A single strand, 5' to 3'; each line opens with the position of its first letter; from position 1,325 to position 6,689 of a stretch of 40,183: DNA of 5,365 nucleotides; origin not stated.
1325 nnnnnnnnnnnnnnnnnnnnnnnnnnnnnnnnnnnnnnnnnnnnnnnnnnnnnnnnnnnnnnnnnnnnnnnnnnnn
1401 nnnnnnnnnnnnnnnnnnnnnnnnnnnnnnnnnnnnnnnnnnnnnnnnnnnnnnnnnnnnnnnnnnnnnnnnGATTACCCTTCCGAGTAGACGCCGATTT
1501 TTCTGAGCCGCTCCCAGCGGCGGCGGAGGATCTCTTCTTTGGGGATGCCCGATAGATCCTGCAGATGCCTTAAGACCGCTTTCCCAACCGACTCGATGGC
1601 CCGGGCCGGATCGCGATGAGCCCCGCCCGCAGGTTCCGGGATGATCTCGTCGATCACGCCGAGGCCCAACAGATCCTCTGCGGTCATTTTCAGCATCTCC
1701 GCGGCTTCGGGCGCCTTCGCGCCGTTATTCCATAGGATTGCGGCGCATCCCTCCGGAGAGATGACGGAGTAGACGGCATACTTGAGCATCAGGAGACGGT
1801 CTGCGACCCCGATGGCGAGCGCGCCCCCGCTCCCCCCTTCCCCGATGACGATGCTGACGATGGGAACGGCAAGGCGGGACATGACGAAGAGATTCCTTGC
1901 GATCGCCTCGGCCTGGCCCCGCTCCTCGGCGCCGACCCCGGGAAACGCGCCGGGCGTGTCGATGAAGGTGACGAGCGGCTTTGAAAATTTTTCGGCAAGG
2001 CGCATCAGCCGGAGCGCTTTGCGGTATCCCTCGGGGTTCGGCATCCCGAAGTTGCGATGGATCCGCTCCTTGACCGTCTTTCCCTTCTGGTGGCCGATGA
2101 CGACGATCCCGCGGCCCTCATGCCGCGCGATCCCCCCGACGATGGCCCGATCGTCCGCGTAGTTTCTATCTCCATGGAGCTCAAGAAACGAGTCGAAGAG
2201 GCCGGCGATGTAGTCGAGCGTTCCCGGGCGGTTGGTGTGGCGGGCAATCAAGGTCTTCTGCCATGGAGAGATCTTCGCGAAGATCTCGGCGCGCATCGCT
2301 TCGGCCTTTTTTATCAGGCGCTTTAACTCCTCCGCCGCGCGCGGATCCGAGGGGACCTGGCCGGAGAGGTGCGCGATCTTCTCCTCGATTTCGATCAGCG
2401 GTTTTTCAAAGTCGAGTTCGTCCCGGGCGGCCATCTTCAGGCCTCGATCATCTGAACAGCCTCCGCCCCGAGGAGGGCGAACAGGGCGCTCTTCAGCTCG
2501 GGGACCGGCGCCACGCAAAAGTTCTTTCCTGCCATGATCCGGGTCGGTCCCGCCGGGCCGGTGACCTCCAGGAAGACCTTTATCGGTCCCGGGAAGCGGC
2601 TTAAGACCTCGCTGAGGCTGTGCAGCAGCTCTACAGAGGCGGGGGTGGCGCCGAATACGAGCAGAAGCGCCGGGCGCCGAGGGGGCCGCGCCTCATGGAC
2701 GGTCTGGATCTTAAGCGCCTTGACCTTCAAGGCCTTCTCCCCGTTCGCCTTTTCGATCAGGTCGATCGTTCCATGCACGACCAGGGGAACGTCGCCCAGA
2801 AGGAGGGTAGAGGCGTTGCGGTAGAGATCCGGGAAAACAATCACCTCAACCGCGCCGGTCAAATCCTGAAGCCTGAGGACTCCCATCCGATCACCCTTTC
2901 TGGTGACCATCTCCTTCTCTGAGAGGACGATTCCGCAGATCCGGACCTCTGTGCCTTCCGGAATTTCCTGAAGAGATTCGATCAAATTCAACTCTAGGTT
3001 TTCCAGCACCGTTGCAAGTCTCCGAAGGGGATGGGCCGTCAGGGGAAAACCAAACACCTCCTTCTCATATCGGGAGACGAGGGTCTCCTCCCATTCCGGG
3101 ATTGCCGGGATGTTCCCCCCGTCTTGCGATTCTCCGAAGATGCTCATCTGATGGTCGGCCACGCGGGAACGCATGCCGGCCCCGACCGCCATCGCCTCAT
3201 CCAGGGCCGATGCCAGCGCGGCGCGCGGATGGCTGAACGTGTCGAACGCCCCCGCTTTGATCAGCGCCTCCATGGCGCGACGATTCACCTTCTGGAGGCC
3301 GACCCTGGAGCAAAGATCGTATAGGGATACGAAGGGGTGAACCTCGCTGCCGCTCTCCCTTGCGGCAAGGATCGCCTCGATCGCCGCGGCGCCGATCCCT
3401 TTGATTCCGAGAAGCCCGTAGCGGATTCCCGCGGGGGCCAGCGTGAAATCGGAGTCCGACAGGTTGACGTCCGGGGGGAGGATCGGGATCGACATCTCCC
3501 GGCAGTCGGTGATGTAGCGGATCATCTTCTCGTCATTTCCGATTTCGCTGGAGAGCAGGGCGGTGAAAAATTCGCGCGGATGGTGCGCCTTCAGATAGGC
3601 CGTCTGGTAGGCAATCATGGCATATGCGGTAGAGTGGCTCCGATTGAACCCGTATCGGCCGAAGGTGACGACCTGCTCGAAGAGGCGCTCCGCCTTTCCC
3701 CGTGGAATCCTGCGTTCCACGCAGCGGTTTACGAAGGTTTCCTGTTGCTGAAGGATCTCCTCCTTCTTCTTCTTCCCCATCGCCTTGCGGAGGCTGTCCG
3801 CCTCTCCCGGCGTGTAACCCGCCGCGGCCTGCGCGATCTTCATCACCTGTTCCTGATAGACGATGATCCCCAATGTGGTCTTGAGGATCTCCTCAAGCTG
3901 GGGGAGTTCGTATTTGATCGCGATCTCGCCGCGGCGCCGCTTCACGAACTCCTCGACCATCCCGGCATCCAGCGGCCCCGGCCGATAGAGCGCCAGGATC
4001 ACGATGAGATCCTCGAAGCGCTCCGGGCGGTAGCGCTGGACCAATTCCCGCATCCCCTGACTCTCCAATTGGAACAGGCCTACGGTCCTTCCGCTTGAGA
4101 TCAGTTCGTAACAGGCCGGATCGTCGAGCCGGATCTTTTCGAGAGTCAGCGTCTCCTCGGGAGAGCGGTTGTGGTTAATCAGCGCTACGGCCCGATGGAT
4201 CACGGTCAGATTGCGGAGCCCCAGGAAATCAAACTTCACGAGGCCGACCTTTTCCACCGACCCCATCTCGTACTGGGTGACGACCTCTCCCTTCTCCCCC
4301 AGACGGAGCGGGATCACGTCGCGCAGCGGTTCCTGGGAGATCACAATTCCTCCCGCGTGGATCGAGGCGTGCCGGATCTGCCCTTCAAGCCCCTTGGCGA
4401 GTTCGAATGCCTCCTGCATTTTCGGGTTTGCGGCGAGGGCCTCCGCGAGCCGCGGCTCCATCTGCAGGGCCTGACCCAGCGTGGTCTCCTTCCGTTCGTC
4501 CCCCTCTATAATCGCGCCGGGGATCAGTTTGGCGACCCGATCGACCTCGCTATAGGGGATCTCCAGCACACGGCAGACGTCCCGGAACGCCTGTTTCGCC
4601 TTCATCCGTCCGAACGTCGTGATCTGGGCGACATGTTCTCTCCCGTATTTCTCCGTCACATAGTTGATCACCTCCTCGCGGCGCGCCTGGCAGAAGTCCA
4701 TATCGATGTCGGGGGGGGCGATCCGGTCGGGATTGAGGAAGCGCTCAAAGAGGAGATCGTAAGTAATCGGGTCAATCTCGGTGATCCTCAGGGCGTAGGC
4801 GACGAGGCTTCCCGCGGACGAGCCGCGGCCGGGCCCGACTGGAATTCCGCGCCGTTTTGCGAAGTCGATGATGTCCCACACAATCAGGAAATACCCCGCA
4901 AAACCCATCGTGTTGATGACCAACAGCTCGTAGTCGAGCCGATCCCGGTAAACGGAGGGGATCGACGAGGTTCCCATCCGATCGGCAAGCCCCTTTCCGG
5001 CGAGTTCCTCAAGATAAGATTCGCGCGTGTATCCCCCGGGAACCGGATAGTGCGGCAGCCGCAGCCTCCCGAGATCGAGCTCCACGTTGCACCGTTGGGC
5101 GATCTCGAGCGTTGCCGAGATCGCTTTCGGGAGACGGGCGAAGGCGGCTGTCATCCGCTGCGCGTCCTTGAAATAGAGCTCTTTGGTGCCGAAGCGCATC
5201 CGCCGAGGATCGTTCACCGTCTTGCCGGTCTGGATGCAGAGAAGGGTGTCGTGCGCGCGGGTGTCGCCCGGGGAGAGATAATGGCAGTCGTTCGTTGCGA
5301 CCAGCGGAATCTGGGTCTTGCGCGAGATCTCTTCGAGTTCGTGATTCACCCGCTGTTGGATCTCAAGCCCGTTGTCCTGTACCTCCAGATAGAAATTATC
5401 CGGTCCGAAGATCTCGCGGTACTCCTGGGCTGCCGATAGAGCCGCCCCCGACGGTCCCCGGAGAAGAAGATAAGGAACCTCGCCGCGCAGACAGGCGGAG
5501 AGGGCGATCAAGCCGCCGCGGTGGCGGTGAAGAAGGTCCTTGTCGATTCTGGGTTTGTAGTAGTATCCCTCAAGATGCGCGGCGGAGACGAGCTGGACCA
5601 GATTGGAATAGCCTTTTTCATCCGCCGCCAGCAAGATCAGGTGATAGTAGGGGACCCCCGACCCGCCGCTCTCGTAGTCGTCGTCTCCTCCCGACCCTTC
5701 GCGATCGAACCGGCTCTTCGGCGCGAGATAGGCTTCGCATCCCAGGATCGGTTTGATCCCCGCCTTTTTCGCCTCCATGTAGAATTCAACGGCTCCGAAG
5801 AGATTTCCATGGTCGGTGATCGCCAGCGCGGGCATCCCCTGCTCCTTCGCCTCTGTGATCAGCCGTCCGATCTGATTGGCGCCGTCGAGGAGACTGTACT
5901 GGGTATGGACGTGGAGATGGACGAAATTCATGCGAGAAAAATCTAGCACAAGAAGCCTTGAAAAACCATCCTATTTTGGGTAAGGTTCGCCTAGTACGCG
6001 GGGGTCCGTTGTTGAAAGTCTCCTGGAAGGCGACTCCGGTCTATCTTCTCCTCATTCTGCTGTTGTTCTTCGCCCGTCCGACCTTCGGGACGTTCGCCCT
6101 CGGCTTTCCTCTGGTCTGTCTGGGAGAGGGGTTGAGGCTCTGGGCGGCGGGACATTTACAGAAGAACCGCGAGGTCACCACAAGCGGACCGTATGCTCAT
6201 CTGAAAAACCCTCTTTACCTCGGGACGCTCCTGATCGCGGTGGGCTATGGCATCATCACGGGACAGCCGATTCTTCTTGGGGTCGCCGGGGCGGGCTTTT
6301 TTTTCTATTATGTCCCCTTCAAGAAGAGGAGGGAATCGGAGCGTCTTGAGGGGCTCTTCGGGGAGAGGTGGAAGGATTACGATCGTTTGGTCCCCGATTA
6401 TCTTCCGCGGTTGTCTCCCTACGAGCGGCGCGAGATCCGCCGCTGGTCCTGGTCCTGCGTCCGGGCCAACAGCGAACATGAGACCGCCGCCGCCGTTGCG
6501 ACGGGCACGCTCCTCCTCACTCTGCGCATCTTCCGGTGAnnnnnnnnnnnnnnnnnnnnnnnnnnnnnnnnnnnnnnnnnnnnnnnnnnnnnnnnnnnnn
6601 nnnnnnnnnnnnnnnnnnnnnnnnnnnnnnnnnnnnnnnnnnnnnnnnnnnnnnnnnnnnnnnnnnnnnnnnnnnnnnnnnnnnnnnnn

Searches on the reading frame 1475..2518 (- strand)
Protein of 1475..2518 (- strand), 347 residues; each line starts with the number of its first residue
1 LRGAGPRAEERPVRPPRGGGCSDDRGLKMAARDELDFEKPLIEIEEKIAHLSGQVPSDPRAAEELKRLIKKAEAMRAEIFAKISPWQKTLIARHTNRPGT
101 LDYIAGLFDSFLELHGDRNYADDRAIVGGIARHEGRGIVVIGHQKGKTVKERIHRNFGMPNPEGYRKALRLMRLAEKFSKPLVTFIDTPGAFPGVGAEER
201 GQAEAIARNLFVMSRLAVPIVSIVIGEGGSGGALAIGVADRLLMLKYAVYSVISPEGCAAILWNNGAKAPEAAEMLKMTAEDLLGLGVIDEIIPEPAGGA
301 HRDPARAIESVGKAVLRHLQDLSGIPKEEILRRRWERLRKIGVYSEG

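Call 31: search_protein_families(library=pfam, proteins=[window:1475-2518:-])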
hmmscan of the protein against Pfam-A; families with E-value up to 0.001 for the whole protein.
window:1475-2518:- (347 aa): 2 families
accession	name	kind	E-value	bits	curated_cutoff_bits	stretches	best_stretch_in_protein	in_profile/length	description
PF03255.19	ACCA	-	8.4e-140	465.7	23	1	35-342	2-310/310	Acetyl co-enzyme A carboxylase carboxyltransferase-like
PF01039.27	Carboxyl_trans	-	7.5e-17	61.5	22.3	1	51-272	246-426/493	Carboxyl transferase domain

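Call 64: find_encoding_contigs(protein=window:1475-2518:-, flank=10000, max_places=5)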
Protein window:1475-2518:- (347 aa): no gene with exactly this product is on record in the collection.

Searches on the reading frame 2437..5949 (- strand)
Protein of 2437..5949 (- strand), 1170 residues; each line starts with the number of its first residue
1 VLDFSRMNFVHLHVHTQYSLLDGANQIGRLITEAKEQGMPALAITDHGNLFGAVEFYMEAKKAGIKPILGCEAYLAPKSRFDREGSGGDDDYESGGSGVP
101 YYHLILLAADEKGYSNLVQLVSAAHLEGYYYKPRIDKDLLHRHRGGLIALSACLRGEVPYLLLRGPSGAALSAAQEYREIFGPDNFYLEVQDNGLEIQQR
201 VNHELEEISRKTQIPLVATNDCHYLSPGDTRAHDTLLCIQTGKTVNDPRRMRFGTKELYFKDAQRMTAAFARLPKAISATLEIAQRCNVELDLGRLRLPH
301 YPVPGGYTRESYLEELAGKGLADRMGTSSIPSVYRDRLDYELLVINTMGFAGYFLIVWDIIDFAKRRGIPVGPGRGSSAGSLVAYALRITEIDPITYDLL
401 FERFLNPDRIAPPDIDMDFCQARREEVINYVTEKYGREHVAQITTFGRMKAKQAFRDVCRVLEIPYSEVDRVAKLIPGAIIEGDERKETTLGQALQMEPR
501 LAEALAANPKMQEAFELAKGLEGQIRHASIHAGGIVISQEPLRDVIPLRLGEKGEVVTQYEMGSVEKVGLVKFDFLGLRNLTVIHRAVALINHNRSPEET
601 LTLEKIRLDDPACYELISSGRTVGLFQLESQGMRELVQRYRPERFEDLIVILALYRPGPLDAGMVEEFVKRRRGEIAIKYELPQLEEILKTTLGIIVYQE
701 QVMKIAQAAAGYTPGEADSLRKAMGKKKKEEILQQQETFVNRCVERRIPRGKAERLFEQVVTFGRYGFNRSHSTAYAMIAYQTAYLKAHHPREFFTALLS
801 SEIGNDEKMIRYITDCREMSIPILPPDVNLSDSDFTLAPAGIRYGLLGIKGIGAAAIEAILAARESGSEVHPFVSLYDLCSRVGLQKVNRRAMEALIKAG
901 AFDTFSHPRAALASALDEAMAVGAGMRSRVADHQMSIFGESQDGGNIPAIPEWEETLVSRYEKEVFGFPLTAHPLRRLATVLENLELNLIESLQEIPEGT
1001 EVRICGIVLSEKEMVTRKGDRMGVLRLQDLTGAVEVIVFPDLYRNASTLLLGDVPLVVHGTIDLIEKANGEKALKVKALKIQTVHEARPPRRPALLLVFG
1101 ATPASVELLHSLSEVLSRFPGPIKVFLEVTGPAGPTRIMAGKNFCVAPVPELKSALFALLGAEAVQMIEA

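Call 31: search_protein_families(library=pfam, proteins=[window:2437-5949:-])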
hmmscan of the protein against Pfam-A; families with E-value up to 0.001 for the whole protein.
window:2437-5949:- (1170 aa): 5 families
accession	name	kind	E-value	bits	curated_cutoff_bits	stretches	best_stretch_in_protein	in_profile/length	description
PF07733.18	DNA_pol3_alpha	-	3e-101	338.8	23.9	1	311-577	1-260/260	Bacterial DNA polymerase III alpha NTPase domain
PF17657.6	DNA_pol3_finger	-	4.5e-62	208.7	22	1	580-746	1-165/166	Bacterial DNA polymerase III alpha subunit finger domain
PF02811.25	PHP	-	8.1e-60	202.3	26.4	1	11-192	1-163/164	PHP domain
PF14579.12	HHH_6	-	1.8e-27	95.8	25.6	1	821-912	2-90/90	Helix-hairpin-helix motif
PF01336.31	tRNA_anti-codon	-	2.7e-06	27.6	27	1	1002-1078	1-71/75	OB-fold nucleic acid binding domain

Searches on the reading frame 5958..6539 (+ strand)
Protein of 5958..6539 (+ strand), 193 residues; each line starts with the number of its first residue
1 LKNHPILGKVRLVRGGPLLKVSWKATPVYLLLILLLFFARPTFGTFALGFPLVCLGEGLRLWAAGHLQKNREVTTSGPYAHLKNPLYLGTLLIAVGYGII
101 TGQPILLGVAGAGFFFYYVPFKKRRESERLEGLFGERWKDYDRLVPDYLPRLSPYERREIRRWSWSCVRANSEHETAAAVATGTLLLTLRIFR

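Call 31: search_protein_families(library=pfam, proteins=[window:5958-6539:+])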
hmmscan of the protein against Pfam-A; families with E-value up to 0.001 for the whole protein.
window:5958-6539:+ (193 aa): 2 families
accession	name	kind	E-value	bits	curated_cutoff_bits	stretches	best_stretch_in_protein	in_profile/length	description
PF04191.18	PEMT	-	1.8e-08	35.2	25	1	65-136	32-104/105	Phospholipid methyltransferase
PF04140.19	ICMT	-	0.00062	20.6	24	0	68-124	30-85/95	Isoprenylcysteine carboxyl methyltransferase (ICMT) family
